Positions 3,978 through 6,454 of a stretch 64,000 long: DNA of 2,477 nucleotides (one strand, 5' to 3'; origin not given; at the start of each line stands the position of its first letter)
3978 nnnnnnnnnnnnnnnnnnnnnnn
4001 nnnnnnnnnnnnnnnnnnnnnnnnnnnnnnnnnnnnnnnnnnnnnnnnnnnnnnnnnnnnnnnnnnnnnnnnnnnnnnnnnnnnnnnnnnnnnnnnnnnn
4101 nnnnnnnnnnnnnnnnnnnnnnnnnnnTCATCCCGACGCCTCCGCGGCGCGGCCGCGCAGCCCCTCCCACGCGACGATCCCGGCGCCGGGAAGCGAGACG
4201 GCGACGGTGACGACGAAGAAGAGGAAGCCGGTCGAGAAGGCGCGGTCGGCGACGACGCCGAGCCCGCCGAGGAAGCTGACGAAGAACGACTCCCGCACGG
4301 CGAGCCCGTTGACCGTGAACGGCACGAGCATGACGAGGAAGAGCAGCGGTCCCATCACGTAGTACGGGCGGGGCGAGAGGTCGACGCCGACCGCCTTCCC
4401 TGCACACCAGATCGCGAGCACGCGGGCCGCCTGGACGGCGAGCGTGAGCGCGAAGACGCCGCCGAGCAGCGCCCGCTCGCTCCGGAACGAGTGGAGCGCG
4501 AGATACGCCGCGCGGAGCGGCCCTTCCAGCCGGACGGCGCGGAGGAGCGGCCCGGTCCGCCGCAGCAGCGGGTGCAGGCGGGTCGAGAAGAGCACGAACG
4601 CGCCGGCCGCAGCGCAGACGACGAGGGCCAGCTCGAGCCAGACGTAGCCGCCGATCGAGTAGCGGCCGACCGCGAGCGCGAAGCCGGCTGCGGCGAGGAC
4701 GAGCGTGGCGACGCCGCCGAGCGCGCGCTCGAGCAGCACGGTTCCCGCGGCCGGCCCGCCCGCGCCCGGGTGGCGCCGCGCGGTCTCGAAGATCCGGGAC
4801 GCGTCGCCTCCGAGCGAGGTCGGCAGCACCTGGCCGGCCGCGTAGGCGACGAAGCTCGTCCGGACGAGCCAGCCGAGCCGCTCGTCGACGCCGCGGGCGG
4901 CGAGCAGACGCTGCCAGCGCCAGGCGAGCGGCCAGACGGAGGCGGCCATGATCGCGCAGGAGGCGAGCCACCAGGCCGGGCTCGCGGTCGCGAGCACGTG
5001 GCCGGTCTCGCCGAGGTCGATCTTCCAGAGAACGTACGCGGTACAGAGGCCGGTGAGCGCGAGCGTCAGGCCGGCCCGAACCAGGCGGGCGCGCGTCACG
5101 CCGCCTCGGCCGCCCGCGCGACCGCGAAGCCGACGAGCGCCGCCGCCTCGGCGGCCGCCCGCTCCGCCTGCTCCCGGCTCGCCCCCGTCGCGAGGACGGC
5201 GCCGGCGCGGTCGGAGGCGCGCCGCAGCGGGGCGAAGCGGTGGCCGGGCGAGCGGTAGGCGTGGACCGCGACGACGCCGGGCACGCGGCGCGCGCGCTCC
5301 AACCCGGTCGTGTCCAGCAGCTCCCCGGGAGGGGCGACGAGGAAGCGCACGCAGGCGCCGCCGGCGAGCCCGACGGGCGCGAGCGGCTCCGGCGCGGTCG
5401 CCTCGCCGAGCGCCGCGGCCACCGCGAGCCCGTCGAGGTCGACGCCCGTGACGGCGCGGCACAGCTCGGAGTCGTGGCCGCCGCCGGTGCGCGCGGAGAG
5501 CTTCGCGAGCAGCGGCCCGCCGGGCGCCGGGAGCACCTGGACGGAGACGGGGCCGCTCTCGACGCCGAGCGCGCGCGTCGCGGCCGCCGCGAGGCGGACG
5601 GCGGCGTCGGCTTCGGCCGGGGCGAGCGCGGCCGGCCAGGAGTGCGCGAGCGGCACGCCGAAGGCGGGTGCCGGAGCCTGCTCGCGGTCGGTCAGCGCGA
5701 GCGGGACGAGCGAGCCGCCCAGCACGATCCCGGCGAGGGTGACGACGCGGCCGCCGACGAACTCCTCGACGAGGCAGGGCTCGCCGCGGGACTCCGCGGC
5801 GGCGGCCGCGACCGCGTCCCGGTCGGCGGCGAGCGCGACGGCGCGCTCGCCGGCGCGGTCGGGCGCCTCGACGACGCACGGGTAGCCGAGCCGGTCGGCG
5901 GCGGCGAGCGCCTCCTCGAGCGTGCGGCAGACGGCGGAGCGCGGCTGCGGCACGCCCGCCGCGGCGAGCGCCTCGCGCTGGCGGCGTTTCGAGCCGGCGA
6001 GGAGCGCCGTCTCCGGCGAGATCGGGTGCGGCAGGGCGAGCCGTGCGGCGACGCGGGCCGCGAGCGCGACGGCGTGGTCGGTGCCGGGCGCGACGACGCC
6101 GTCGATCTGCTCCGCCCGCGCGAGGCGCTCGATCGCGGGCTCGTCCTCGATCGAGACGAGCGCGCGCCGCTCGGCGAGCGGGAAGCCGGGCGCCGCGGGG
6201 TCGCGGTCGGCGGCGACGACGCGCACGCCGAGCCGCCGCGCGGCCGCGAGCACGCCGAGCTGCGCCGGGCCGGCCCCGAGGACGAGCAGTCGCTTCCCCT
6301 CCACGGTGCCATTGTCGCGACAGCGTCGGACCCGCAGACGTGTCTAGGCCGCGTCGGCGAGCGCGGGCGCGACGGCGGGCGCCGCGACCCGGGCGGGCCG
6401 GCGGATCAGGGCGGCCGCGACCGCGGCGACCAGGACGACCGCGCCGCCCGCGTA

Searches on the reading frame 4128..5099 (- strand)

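Call 28: search_protein_families(library=pfam, max_evalue=0.000001, proteins=[window:4128-5099:-])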
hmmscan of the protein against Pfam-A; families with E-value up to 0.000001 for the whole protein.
window:4128-5099:- (323 aa): 1 family
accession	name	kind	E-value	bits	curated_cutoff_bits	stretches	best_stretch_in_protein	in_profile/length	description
PF03706.18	LPG_synthase_TM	-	2e-32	113.3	33.4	1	12-305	4-302/302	Lysylphosphatidylglycerol synthase TM region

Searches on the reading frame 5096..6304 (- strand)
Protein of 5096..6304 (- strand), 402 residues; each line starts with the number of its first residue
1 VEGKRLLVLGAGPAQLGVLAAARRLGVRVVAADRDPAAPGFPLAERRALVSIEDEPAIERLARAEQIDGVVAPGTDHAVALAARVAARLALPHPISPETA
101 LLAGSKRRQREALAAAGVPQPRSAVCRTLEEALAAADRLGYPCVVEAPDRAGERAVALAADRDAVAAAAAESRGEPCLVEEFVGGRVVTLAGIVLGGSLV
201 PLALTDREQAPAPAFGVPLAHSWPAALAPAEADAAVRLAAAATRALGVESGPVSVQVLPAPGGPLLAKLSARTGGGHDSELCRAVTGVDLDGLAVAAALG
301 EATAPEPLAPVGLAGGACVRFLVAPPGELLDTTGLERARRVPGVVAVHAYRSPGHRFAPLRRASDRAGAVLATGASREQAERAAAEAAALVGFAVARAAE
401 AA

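Call 28: search_protein_families(library=pfam, max_evalue=0.000001, proteins=[window:5096-6304:-])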
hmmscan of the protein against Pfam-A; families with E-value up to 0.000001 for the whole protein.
window:5096-6304:- (402 aa): 1 family
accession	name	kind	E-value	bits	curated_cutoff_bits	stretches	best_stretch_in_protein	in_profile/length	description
PF18603.7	LAL_C2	-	2.1e-20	73.2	29.4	1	320-395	1-77/78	L-amino acid ligase C-terminal domain 2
